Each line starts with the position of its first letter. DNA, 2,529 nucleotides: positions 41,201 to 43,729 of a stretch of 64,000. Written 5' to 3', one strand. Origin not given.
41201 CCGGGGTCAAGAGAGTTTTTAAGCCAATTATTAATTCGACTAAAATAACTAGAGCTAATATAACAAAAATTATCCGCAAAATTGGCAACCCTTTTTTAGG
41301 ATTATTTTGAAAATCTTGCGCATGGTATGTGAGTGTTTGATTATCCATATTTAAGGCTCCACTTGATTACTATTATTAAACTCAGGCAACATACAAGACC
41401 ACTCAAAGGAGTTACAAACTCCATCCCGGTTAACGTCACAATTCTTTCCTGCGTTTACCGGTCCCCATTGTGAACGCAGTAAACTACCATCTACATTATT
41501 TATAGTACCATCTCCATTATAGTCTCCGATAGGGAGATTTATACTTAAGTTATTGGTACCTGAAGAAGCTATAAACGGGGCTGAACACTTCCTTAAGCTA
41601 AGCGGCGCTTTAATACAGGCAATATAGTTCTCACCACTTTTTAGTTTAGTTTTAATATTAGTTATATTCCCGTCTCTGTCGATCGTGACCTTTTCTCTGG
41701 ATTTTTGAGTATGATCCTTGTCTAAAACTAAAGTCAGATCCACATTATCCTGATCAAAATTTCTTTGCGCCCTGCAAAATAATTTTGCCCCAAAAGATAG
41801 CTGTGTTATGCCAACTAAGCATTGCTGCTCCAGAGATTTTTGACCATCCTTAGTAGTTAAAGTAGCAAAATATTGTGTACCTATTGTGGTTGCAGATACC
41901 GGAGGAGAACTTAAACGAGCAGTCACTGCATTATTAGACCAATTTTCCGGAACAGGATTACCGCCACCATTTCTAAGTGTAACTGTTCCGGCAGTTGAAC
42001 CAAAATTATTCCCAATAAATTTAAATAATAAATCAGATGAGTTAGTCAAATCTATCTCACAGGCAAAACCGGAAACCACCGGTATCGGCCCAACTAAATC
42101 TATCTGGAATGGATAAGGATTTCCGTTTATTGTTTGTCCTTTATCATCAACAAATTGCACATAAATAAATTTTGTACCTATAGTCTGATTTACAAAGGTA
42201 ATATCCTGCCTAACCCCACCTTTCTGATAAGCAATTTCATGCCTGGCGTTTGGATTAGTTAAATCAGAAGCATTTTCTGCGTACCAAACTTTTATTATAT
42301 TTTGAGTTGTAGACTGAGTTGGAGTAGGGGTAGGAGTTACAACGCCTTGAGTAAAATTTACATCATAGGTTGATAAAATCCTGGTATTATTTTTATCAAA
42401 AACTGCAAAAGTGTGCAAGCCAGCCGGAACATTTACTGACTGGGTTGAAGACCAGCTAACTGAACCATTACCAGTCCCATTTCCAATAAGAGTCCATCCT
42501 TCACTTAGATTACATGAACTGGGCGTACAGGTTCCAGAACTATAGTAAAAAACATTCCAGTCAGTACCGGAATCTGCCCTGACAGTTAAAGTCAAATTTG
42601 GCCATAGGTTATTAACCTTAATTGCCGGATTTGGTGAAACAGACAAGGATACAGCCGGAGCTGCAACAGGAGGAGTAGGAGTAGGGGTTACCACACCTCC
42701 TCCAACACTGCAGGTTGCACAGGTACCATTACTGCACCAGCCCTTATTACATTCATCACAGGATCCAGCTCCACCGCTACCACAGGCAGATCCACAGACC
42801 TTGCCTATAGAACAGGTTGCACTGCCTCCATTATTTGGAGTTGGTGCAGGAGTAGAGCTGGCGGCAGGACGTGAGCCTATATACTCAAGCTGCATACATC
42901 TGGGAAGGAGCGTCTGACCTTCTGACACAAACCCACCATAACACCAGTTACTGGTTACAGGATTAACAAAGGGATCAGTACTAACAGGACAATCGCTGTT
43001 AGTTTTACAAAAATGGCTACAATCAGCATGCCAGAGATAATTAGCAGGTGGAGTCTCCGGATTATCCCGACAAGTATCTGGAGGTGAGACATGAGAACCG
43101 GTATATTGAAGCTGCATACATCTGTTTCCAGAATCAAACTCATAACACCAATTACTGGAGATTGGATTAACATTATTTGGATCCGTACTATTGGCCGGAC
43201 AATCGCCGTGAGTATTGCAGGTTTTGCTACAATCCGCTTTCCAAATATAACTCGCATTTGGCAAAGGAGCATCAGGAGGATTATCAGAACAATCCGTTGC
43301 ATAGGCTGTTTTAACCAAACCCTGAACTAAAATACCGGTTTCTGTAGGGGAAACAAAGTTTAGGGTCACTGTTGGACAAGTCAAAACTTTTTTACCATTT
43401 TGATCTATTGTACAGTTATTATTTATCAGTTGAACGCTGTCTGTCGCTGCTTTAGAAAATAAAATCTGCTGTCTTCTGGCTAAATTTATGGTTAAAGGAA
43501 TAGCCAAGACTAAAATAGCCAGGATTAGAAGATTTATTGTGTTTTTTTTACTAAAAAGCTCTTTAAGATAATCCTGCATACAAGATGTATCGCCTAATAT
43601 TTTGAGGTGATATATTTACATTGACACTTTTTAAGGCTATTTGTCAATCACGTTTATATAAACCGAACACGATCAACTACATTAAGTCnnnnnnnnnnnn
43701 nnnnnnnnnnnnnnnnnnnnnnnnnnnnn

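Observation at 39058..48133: Surface-protein locus with cohesin-like and dockerin-like modules, three large Cys-rich paralogs and an adjacent XerC/D-type recombinase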

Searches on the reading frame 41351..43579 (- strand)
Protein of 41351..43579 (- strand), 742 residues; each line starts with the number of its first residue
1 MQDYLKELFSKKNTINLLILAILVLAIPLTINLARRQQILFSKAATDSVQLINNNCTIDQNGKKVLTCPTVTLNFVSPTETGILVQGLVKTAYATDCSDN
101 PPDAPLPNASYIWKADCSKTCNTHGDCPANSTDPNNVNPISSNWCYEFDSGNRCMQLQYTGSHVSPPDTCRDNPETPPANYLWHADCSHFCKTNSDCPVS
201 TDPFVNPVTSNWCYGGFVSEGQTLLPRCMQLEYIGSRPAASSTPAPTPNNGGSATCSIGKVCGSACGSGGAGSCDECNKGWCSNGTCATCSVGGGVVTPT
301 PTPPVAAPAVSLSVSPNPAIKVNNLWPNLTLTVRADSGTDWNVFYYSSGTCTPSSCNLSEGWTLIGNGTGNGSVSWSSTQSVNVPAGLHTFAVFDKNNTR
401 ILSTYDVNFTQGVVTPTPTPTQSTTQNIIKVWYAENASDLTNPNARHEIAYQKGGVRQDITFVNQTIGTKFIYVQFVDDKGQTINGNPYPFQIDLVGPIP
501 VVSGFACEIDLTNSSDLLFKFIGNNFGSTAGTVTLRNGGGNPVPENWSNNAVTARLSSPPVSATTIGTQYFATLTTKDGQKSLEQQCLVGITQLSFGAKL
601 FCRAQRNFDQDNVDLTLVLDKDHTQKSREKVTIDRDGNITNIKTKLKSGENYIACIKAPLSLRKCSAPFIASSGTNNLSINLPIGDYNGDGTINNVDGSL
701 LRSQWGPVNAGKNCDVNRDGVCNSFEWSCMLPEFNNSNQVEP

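Call 3: search_protein_families(library=pfam, proteins=[window:41351-43579:-], max_evalue=1)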
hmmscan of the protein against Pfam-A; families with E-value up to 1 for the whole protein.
window:41351-43579:- (742 aa): 4 families
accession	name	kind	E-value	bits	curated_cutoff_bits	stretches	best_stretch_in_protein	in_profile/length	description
PF00404.24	Dockerin_1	-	2.1e-06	28.3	22.9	1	685-725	2-47/57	Dockerin type I domain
PF11789.14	zf-Nse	-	0.061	13.6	27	1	193-213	10-30/57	Zinc-finger of the MIZ type in Nse subunit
PF07127.16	Nodulin_late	-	0.34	11.7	30.4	0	188-201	27-41/54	Late nodulin domain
PF13405.12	EF-hand_6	-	0.7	10.3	25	0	390-406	5-21/30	EF-hand domain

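Call 4: search_protein_families(library=ncbifam, proteins=[window:41351-43579:-], max_evalue=1)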
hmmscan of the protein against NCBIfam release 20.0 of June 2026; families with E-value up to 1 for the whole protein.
window:41351-43579:- (742 aa): 1 family
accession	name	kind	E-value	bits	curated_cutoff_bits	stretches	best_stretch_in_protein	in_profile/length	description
NF049990.1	CellobisidaseCelK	equivalog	0.0099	14.1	1700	1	672-730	817-878/889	cellulose 1,4-beta-cellobiosidase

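Call 13: find_homologous_proteins(query=window:41351-43579:-)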
Query window:41351-43579:- (742 aa): 22 proteins with E <= 0.001 among 8000 candidates.
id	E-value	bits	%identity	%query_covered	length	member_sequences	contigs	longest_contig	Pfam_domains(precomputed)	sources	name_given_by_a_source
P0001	0.0e+0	1249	72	100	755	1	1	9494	PF00404.25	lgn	-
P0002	0.0e+0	1019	100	60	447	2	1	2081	PF00404.25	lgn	-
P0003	2.8e-255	867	66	58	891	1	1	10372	-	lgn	-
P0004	1.3e-251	855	55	100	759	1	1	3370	PF00404.25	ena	-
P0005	3.1e-236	804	47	22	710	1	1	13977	-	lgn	-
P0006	7.0e-234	797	55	100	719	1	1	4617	PF00404.25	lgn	-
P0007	1.4e-231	789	55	100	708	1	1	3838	PF00404.25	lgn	-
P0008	4.2e-214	731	56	72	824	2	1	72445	PF00404.25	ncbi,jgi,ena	-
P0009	1.8e-200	686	62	57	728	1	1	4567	PF00404.25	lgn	-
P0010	2.2e-197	676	72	46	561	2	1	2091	PF00404.25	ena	-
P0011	1.0e-190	654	71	43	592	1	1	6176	PF00404.25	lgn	-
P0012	4.4e-183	629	67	44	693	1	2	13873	PF00404.25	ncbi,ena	-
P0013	1.8e-178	613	69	44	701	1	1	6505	PF00404.25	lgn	-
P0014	7.5e-167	575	52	64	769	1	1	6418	-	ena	-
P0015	1.1e-34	138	33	38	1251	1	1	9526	PF13385.14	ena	-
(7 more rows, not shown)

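Call 14: find_encoding_contigs(protein=P0008, flank=10000, max_places=3)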
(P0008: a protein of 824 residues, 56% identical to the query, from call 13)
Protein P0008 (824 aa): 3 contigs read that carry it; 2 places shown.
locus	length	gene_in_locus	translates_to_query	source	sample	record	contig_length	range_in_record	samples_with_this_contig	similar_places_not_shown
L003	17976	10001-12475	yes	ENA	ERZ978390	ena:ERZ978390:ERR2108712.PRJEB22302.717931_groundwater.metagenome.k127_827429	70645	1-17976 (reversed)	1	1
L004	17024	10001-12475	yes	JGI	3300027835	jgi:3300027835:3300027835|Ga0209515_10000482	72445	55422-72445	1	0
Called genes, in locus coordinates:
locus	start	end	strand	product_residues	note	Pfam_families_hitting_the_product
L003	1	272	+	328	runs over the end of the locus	-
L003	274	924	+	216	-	-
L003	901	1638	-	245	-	PF13431:TPR_17 (faint), PF00515:TPR_1 (weak), PF07719:TPR_2 (weak)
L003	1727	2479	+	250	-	PF20772:TACO1_YebC_N, PF01709:Transcrip_reg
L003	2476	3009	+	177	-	PF02075:RuvC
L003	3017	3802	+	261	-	PF18900:DUF5656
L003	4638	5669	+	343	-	PF13102:Phage_int_SAM_5 (faint), PF02899:Phage_int_SAM_1, PF00589:Phage_integrase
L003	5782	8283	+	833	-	-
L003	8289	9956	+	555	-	-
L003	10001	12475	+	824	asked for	PF00404:Dockerin_1 (weak)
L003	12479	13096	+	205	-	PF00963:Cohesin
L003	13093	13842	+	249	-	-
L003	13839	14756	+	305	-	PF02899:Phage_int_SAM_1, PF13102:Phage_int_SAM_5, PF13495:Phage_int_SAM_4 (faint), PF00589:Phage_integrase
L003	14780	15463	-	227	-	PF01797:Y1_Tnp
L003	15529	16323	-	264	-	-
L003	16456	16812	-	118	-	PF04020:Phage_holin_4_2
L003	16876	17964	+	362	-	PF13518:HTH_28 (weak), PF00665:rve, PF13610:DDE_Tnp_IS240 (weak), PF13683:rve_3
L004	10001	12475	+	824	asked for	PF00404:Dockerin_1 (weak)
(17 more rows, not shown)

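Call 15: find_encoding_contigs(protein=P0012, flank=10000, max_places=3)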
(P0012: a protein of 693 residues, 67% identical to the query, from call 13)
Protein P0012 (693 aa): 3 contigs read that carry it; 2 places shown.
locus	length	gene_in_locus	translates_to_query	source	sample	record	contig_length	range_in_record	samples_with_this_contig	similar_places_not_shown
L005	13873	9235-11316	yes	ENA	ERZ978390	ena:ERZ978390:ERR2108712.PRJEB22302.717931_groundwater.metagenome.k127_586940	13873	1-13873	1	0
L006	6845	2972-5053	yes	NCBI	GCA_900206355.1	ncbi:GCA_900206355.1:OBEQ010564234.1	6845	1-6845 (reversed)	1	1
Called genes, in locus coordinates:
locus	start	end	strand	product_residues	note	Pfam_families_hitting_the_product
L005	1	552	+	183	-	?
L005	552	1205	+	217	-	-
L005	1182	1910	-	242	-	PF13431:TPR_17 (faint), PF00515:TPR_1 (weak), PF07719:TPR_2 (weak), PF13181:TPR_8 (weak)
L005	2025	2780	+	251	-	PF20772:TACO1_YebC_N, PF01709:Transcrip_reg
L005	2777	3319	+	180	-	PF02075:RuvC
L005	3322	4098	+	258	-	PF18900:DUF5656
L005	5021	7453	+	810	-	-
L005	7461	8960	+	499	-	-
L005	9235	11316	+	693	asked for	PF00404:Dockerin_1 (weak)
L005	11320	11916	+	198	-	PF00963:Cohesin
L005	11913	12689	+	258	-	PF00963:Cohesin (weak)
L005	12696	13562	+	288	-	PF02899:Phage_int_SAM_1, PF13102:Phage_int_SAM_5 (weak), PF13495:Phage_int_SAM_4 (weak), PF00589:Phage_integrase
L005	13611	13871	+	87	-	?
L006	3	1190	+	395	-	?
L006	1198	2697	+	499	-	-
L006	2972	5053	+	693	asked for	PF00404:Dockerin_1 (weak)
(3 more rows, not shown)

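Call 16: find_encoding_contigs(protein=P0001, flank=10000, max_places=3)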
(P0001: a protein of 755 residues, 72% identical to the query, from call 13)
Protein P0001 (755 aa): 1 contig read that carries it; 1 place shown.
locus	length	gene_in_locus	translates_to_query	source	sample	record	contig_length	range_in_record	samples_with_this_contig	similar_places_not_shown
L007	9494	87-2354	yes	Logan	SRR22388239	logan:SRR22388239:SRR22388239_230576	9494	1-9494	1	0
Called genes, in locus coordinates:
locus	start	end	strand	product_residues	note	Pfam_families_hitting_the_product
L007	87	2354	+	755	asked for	PF00404:Dockerin_1 (weak)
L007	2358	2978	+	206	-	PF00963:Cohesin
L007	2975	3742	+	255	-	PF00963:Cohesin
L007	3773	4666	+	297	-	PF02899:Phage_int_SAM_1, PF13102:Phage_int_SAM_5 (faint), PF00589:Phage_integrase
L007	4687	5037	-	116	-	PF04020:Phage_holin_4_2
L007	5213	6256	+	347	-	PF01510:Amidase_2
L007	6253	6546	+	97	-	-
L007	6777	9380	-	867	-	PF00521:DNA_topoisoIV, PF03989:DNA_gyraseA_C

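Call 17: find_encoding_contigs(protein=P0005, flank=10000, max_places=3)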
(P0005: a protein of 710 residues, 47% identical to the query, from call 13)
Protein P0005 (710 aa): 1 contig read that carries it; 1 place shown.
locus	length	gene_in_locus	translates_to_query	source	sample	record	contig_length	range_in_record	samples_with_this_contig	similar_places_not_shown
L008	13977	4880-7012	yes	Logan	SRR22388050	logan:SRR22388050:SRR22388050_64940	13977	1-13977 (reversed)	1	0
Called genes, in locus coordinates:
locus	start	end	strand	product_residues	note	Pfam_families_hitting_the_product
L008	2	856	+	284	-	?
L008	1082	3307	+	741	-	-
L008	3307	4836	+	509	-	-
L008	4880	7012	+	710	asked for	-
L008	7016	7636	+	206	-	PF00963:Cohesin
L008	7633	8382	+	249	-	PF00963:Cohesin (weak)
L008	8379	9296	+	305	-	PF02899:Phage_int_SAM_1, PF13102:Phage_int_SAM_5, PF13495:Phage_int_SAM_4 (faint), PF00589:Phage_integrase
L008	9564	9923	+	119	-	-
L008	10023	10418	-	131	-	PF04020:Phage_holin_4_2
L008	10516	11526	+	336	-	PF01510:Amidase_2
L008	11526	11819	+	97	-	-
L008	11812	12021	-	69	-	-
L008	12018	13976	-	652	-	?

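Call 46: search_protein_families(library=pfam, proteins=[L003:5782-8283:+, L003:8289-9956:+, L008:1082-3307:+, L008:3307-4836:+], max_evalue=0.1)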
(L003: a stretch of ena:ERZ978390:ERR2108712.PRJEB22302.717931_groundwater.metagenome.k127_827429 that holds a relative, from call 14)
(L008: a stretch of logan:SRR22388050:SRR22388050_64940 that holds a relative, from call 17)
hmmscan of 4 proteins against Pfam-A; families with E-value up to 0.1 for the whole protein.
L003:5782-8283:+ (833 aa): 2 families
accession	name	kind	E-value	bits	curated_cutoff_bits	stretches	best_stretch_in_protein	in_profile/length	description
PF00526.23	Dicty_CTDC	-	0.0028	17.9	27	1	200-215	1-16/24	Dictyostelium (slime mold) repeat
PF23416.1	DUF7107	-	0.029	15.1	24.6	1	246-280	14-47/48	Domain of unknown function (DUF7107)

L003:8289-9956:+ (555 aa): 1 family
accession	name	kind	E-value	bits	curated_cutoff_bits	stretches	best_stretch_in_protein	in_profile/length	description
PF03443.20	AA9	-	0.00026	21.4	27.8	1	353-449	27-144/207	Auxiliary Activity family 9 (formerly GH61)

L008:1082-3307:+ (741 aa): 0 families

L008:3307-4836:+ (509 aa): 0 families

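Call 63: search_protein_families(library=ncbifam, proteins=[L003:4638-5669:+, L003:13839-14756:+], max_evalue=1e-10)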
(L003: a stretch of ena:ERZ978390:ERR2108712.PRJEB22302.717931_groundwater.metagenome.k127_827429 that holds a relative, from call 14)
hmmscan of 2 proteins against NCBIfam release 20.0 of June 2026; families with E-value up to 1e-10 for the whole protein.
L003:4638-5669:+ (343 aa): 8 families
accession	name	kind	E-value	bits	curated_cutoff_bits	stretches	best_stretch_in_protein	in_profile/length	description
TIGR02224.1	recomb_XerC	equivalog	1.5e-55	188.7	335.15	1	37-336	3-291/295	tyrosine recombinase XerC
TIGR02225.1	recomb_XerD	equivalog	3e-54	184.3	329.6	1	36-337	2-289/290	site-specific tyrosine recombinase XerD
NF001399.0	PRK00283.1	subfamily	2.8e-50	171.2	279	1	33-338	8-299/300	tyrosine recombinase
NF040815.2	recomb_XerA_Arch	equivalog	4.7e-48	164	220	1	36-326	2-258/263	site-specific tyrosine recombinase/integron integrase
NF002331.0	PRK01287.1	subfamily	4.4e-36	124.6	371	1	32-339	28-329/365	site-specific tyrosine recombinase XerC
NF003462.0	PRK05084.1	equivalog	2.4e-27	95.6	267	1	174-331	195-353/360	tyrosine recombinase XerS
TIGR02249.1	integrase_gron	subfamily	4.8e-19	68.8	265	0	257-324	235-302/315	integron integrase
NF011946.0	PRK15417.1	equivalog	7.1e-12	45.1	435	0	262-321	255-314/337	integron integrase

L003:13839-14756:+ (305 aa): 9 families
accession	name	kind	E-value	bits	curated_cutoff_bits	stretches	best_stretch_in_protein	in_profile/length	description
TIGR02224.1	recomb_XerC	equivalog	4.1e-72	243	335.15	1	9-302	2-291/295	tyrosine recombinase XerC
TIGR02225.1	recomb_XerD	equivalog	4.7e-72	242.8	329.6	1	9-302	2-288/290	site-specific tyrosine recombinase XerD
NF001399.0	PRK00283.1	subfamily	2.1e-68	230.8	279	1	4-302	6-297/300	tyrosine recombinase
NF040815.2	recomb_XerA_Arch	equivalog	9.1e-65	218.8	220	1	9-296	2-262/263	site-specific tyrosine recombinase/integron integrase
NF002331.0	PRK01287.1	subfamily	1.6e-53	182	371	1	2-303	25-327/365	site-specific tyrosine recombinase XerC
NF003462.0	PRK05084.1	equivalog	6.3e-41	140.3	267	1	132-298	191-354/360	tyrosine recombinase XerS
TIGR02249.1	integrase_gron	subfamily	1.1e-33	116.9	265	1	224-297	236-309/315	integron integrase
NF011946.0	PRK15417.1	equivalog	2.9e-20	72.7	435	1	228-292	255-319/337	integron integrase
NF007370.0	PRK09870.1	subfamily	7.5e-11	42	221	0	114-288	11-179/200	tyrosine-type DNA invertase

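Call 64: predict_structure(alignment_id=A4)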
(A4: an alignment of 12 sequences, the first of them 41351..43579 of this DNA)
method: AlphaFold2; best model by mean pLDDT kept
length: 742 residues; sequences in the alignment: 12
mean_pLDDT: 63.1   pTM: 0.33
mean pLDDT of the five models: 63.1, 61.2, 60.7, 60.7, 57.6
residues with pLDDT >= 90: 55; 70-90: 287; 50-70: 168; < 50: 232
segments of 3 or more residues with pLDDT < 50: 1-9, 32-42, 82-97, 132-134, 136-141, 148-150, 161-169, 217-223, 237-308, 413-424, 592-609, 683-742
pLDDT, mean of each block of 10 residues (from residue 1): 40 58 59 43 65 84 83 83 35 38 54 58 56 48 51 58 39 67 72 73 71 56 63 57 25 31 41 46 45 28 40 84 84 84 87 77 88 88 83 88 86 40 58 90 86 84 86 89 85 86 75 70 86 77 87 83 66 86 77 40 37 75 75 61 63 71 67 55 43 37 36 32 27 28 28
secondary structure, 60 per line:
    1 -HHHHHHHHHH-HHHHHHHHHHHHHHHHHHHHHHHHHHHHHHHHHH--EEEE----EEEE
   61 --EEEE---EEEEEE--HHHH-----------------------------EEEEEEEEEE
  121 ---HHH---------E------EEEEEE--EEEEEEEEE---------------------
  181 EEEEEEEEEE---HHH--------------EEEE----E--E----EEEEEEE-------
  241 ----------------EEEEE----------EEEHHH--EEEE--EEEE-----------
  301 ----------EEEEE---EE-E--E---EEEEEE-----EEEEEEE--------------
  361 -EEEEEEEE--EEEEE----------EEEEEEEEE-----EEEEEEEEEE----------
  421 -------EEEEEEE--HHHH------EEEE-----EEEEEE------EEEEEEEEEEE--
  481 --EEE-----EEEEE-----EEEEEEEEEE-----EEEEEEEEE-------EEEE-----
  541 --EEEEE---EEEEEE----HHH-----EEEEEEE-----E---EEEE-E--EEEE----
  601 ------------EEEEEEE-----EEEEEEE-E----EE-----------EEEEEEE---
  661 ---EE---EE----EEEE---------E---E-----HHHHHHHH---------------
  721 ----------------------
elements in order (helices of 4 or more, strands of 3 or more residues): H2-11 H13-46 E49-52 E57-60 E63-66 E70-75 H78-81 E111-120 E143-148 E151-159 E181-190 E211-214 E227-233 E257-261 E272-274 E280-283 E286-289 E311-315 E329-334 E340-346 E362-369 E372-376 E387-395 E401-410 E428-434 H437-440 E447-450 E456-461 E468-478 E483-485 E491-495 E501-510 E516-524 E532-535 E543-547 E551-556 E569-575 E585-588 E593-596 E613-619 E625-631 E651-657 E675-678 H698-705

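Call 67: fold_search(model_id=the predicted structure, library=pdb)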
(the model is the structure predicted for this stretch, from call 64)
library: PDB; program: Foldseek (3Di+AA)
matches with E <= 10: 1700; with E <= 0.001: 57
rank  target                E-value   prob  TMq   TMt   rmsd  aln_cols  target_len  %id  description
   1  9fly_A                8.1e-07  1.00  0.10  0.09  25.3       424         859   13  CryoEM structure of the base (4151-5009) in the grappling hook protein A (GhpA) in the bacterium Aureispira sp. CCB-QB (released 2024-10-16)
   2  9fls_A                2.8e-06  1.00  0.11  0.18  23.4       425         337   11  CryoEM structure of the fragment-3 (2061-2397) in the grappling hook protein A (GhpA) in the bacterium Aureispira sp.  (released 2024-10-16)
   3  4jcm                  3.8e-06  1.00  0.11  0.12  20.5       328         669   13  Crystal structure of Gamma-CGTASE from Alkalophilic bacillus clarkii at 1.65 Angstrom resolution (released 2014-02-26)
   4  6e57_C                4.6e-06  1.00  0.11  0.18  18.7       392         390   13  Bacteroides ovatus mixed-linkage glucan utilization locus (MLGUL) SGBP-B in complex with mixed-linkage heptasaccharide (released 2019-05-29)
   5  8cem_F                5.1e-06  1.00  0.14  0.16  23.4       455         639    8  Structure of bovine native C3, re-refinement (released 2023-04-05)
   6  4yh7_A                5.4e-06  0.97  0.13  0.15  37.4       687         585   10  Crystal structure of PTPdelta ectodomain in complex with IL1RAPL1 (released 2015-05-06)
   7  1qho_A                6.9e-06  1.00  0.11  0.11  16.3       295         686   12  FIVE-DOMAIN ALPHA-AMYLASE FROM BACILLUS STEAROTHERMOPHILUS, MALTOSE/ACARBOSE COMPLEX (released 2000-05-31)
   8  7zgj_A                7.6e-06  1.00  0.13  0.14  24.4       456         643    8  Trypanosoma brucei gambiense ISG65 in complex with human complement component C3 (released 2023-04-05)
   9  6e57_A                9.3e-06  1.00  0.11  0.18  19.3       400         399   15  Bacteroides ovatus mixed-linkage glucan utilization locus (MLGUL) SGBP-B in complex with mixed-linkage heptasaccharide (released 2019-05-29)
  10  9flw_A                9.3e-06  0.99  0.11  0.14  23.9       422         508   13  CryoEM structure of the fragment-6 (3571-4078) in the grappling hook protein A (GhpA) in the bacterium Aureispira sp.  (released 2024-10-16)
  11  1cgw_A                1.1e-05  1.00  0.11  0.12  19.4       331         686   14  SITE DIRECTED MUTATIONS OF THE ACTIVE SITE RESIDUE TYROSINE 195 OF CYCLODEXTRIN GLYCOSYLTRANSFERASE FROM BACILLUS CIRC (released 1995-02-07)
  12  7ptp_A                1.5e-05  1.00  0.11  0.12  22.4       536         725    8  In-situ structure of pentameric S-layer protein (released 2021-12-15)
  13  8cem_E                1.7e-05  1.00  0.13  0.15  24.2       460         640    8  Structure of bovine native C3, re-refinement (released 2023-04-05)
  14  9fx3_A                1.7e-05  0.99  0.10  0.08  26.7       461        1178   10  Structure of active human CD109 (released 2025-03-19)
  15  8u18_A                2.0e-05  0.99  0.12  0.17  20.1       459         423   11  Cryo-EM structure of murine Thrombopoietin receptor ectodomain in complex with Tpo (released 2024-02-07)
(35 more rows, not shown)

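Call 93: search_protein_families(library=pfam, proteins=[L007:2975-3742:+, L003:13093-13842:+], max_evalue=0.01)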
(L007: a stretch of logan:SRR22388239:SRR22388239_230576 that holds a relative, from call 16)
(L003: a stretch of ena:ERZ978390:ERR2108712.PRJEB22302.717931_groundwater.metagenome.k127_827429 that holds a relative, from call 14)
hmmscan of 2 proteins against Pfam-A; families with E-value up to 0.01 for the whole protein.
L007:2975-3742:+ (255 aa): 1 family
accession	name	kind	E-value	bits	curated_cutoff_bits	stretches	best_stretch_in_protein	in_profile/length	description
PF00963.24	Cohesin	-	1.4e-08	35.5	24.1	1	76-153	33-115/139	Cohesin domain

L003:13093-13842:+ (249 aa): 1 family
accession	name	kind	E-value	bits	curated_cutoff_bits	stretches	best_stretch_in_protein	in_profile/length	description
PF00963.24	Cohesin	-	2.6e-05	24.9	24.1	1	60-147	32-123/139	Cohesin domain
